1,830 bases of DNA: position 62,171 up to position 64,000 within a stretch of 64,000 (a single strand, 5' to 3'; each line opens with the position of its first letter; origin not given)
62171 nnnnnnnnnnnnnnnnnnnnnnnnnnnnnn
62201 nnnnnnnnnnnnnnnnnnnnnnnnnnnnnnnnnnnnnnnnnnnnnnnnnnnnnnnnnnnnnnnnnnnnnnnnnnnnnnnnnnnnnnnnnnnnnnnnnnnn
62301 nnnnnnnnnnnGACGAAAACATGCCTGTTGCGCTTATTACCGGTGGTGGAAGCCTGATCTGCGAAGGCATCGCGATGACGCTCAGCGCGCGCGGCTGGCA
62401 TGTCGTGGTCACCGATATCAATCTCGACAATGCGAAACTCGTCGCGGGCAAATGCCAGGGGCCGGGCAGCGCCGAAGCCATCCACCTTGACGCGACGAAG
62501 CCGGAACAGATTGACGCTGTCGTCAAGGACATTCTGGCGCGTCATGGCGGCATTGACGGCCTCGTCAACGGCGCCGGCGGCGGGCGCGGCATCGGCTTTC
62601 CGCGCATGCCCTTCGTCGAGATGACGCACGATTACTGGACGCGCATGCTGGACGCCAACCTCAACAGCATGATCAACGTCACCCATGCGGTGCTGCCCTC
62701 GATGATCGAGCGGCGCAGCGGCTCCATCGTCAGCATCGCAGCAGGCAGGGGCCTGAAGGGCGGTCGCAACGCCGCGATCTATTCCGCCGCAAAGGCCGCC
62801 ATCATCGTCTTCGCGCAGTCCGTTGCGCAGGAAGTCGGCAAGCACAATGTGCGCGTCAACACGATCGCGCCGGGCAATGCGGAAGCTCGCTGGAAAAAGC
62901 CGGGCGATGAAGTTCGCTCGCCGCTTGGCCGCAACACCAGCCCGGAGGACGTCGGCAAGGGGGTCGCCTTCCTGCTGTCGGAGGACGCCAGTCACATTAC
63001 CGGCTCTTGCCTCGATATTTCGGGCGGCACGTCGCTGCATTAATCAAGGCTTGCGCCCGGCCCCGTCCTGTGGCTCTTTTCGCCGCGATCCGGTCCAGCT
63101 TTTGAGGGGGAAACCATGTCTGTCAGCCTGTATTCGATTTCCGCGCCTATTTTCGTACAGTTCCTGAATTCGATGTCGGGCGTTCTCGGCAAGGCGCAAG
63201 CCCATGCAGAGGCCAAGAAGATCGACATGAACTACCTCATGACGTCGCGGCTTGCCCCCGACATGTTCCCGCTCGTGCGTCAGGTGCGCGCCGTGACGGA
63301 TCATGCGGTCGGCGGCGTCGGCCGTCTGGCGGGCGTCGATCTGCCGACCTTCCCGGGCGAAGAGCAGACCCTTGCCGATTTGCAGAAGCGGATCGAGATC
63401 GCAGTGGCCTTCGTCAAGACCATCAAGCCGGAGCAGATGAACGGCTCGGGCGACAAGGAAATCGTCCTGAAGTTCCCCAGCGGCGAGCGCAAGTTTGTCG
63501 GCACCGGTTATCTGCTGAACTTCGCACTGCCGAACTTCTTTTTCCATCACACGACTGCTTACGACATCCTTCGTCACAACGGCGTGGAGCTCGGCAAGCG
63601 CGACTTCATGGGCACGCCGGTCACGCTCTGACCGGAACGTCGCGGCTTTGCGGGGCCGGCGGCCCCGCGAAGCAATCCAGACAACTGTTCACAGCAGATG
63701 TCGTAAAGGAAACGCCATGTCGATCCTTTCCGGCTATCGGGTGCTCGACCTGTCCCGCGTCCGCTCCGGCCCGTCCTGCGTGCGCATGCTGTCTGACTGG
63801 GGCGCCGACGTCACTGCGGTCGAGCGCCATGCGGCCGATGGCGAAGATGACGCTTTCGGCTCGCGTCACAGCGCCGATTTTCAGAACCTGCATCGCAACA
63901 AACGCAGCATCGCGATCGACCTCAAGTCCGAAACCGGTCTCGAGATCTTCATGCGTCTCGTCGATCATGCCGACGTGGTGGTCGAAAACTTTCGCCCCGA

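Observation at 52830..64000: Candidate undescribed catabolic operon: decarboxylase-like aldolase, 2 PuuE-type amidohydrolases, ABC importer, 2 unknown alpha/beta-hydrolases, SDR, DUF1993, CoA transferase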

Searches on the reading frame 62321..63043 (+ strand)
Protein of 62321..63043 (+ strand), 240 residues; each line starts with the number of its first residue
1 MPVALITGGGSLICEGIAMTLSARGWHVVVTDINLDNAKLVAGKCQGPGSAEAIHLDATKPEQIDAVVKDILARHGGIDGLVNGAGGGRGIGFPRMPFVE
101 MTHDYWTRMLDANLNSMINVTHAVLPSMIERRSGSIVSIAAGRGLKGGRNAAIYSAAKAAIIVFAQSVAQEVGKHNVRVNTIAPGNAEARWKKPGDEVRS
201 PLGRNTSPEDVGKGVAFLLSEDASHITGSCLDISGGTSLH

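Call 5: search_protein_families(library=pfam, proteins=[window:62321-63043:+], max_evalue=0.01)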
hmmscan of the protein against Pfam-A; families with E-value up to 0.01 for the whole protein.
window:62321-63043:+ (240 aa): 3 families
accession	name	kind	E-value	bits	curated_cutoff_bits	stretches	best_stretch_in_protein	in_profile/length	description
PF13561.12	adh_short_C2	-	8.4e-50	170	27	1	13-237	8-235/236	Enoyl-(Acyl carrier protein) reductase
PF00106.31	adh_short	-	2.3e-47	161.5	26.6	1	3-190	2-185/195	short chain dehydrogenase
PF08659.16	KR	-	1.5e-06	28.7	22.6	1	5-170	4-165/180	KR domain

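Call 6: search_protein_families(library=ncbifam, proteins=[window:62321-63043:+], max_evalue=0.01)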
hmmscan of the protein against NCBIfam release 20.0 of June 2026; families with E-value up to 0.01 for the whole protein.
window:62321-63043:+ (240 aa): 228 families (the best 25 are shown)
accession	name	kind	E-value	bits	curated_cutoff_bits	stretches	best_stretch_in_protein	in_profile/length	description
NF005559.1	PRK07231.1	subfamily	1.1e-49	169.2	215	1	3-238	6-248/249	glucose 1-dehydrogenase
NF009466.0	PRK12826.1-2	subfamily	1.2e-49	169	222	1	3-238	5-245/248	3-oxoacyl-ACP reductase FabG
TIGR01830.1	3oxo_ACP_reduc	equivalog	1.7e-46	158.8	297.75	1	4-236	1-237/239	3-oxoacyl-[acyl-carrier-protein] reductase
NF004198.0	PRK05653.1-3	equivalog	2.7e-44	151.5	296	1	3-238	9-247/248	3-oxoacyl-ACP reductase FabG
NF009464.0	PRK12824.1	subfamily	3.6e-44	151.3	269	1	3-239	4-244/245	3-oxoacyl-ACP reductase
NF004197.0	PRK05653.1-1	equivalog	1.7e-43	149.1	332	1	3-237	9-246/249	3-oxoacyl-ACP reductase FabG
NF052558.1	MBtsdlDhBudC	equivalog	1.6e-41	142.6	270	1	3-238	5-242/250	meso-2,3-butanediol dehydrogenase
TIGR01829.1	AcAcCoA_reduct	subfamily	5.5e-41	140.8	302.1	1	3-237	2-240/242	acetoacetyl-CoA reductase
NF004791.0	PRK06138.1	equivalog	2e-40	138.7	312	1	3-238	7-250/252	SDR family oxidoreductase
NF004200.0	PRK05653.1-5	equivalog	4.7e-40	137.7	273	1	4-236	5-240/242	3-oxoacyl-ACP reductase FabG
NF047923.1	pyridox_DH_SDR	equivalog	7.7e-40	136.9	325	1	3-237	5-240/243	pyridoxal 4-dehydrogenase, SDR-type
NF005853.0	PRK07774.1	equivalog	2.7e-38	131.8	303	1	3-237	8-246/250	SDR family oxidoreductase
NF053542.1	FlxB_rubin_SDR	equivalog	2.8e-38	132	340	1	3-236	2-238/239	flexirubin biosynthesis SDR family reductase FlxB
NF005472.0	PRK07067.1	equivalog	1.2e-37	129.8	338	1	3-238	8-255/257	L-iditol 2-dehydrogenase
NF012208.0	SDR_dihy_bifunc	exception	4.6e-37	127.8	325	1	4-239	1-233/233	bifunctional dihydropteridine reductase/dihydrofolate reductase TmpR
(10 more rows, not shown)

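Call 35: search_solved_structures(query=window:62321-63043:+, max_evalue=1e-25)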
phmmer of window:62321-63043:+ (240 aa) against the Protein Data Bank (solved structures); distinct sequences matched with E-value up to 1e-25: 35.
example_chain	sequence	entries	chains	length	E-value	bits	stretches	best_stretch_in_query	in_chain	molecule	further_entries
4wjz_A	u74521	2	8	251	8.3e-35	123.9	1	3-237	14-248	3-oxoacyl-[acyl-carrier-protein] reductase FabG | 3-oxoacyl-[acyl-carrier protein] reductase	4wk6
5end_A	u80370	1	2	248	8.9e-35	123.9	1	3-237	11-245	3-oxoacyl-[acyl-carrier-protein] reductase FabG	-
3op4_A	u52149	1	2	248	3.4e-34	121.9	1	3-237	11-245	3-oxoacyl-[acyl-carrier protein] reductase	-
3rro_A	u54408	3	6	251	3.6e-34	121.9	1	3-237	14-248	3-ketoacyl-(acyl-carrier-protein) reductase | 3-oxoacyl-[acyl-carrier protein] reductase | 3-oxoacyl-[acyl-carrier-protein] reductase FabG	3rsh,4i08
3tzh_A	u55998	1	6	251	4e-34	121.7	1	3-237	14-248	3-oxoacyl-[acyl-carrier protein] reductase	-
3tzc_A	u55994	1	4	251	1.3e-33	120.1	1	3-237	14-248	3-oxoacyl-[acyl-carrier protein] reductase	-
3tzk_A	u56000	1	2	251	2e-33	119.4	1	3-237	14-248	3-oxoacyl-[acyl-carrier protein] reductase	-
2et6_A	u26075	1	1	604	2.1e-33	119.4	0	3-236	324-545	(3R)-hydroxyacyl-CoA dehydrogenase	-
3u09_A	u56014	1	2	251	2.4e-33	119.1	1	3-237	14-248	3-oxoacyl-[acyl-carrier-protein] reductase FabG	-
6t77_A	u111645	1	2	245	1.2e-32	116.9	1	3-237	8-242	3-oxoacyl-ACP reductase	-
6t5x_A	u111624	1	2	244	3.5e-32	115.4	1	3-237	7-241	3-oxoacyl-[acyl-carrier-protein] reductase FabG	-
6t7m_A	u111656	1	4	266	4.8e-32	114.9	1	3-237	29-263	3-oxoacyl-[acyl-carrier-protein] reductase FabG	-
1i01_A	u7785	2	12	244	6.5e-31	111.2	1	3-237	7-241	BETA-KETOACYL [ACP] REDUCTASE | 3-oxoacyl-[acyl-carrier protein] reductase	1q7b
1q7c_A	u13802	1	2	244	2.3e-30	109.4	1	3-237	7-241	3-oxoacyl-[acyl-carrier protein] reductase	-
7emg_A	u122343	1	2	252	2.5e-29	106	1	3-237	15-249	3-oxoacyl-[acyl-carrier-protein] reductase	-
3ndr_A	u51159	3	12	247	4.1e-28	102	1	3-238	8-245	3-oxoacyl-(Acyl-carrier protein) reductase | Pyridoxal 4-dehydrogenase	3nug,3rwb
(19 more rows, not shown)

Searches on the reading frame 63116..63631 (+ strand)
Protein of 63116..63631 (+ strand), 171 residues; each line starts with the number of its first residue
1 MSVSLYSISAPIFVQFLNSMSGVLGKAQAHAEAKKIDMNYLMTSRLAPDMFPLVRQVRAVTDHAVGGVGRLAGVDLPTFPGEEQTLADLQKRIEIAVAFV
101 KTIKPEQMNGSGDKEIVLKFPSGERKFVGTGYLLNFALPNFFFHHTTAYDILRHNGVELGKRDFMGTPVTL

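Call 5: search_protein_families(library=pfam, proteins=[window:63116-63631:+], max_evalue=0.01)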
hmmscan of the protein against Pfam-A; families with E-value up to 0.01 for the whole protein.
window:63116-63631:+ (171 aa): 1 family
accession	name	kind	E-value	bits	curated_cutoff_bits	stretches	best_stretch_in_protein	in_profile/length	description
PF09351.15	DUF1993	-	2.1e-57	194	23.4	1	5-165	1-161/161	Domain of unknown function (DUF1993)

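Call 6: search_protein_families(library=ncbifam, proteins=[window:63116-63631:+], max_evalue=0.01)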
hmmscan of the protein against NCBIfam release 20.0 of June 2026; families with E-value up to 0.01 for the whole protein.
window:63116-63631:+ (171 aa): 0 families

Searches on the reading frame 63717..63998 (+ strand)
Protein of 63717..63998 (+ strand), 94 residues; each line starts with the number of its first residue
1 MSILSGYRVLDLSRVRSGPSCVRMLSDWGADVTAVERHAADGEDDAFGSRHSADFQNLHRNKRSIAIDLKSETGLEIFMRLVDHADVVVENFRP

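Call 11: search_protein_families(library=pfam, proteins=[window:63717-63998:+], max_evalue=0.01)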
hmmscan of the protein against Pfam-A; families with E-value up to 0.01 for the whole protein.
window:63717-63998:+ (94 aa): 1 family
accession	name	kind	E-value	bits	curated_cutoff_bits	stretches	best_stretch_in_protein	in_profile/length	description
PF02515.22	CoA_transf_3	-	1.1e-28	100.9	23.3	1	4-94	1-94/366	CoA-transferase family III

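Call 55: search_protein_families(library=ncbifam, proteins=[window:63717-63998:+], max_evalue=0.00001)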
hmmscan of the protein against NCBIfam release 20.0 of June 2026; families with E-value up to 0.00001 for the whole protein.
window:63717-63998:+ (94 aa): 6 families
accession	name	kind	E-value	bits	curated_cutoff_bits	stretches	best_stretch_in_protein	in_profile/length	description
NF003809.0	PRK05398.1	subfamily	2.5e-20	72.4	442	1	3-94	4-99/416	formyl-CoA transferase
NF041294.1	Scnl_mescCoAtase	equivalog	2.7e-19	69.6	700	1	1-93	1-100/381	succinyl-CoA:mesaconate CoA-transferase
TIGR03253.1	oxalate_frc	equivalog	3e-19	69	504.2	1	3-94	3-98/416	formyl-CoA transferase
NF052585.1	SucGlutTfsCaiB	equivalog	6.9e-18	64.4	750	1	4-93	8-107/394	succinate--glutarate CoA-transferase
NF008511.0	PRK11430.1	equivalog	3.2e-11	43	522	1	5-94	11-103/381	CoA:oxalate CoA-transferase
NF002914.1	PRK03525.1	equivalog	1.4e-10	40.7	413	1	4-91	10-93/400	L-carnitine CoA-transferase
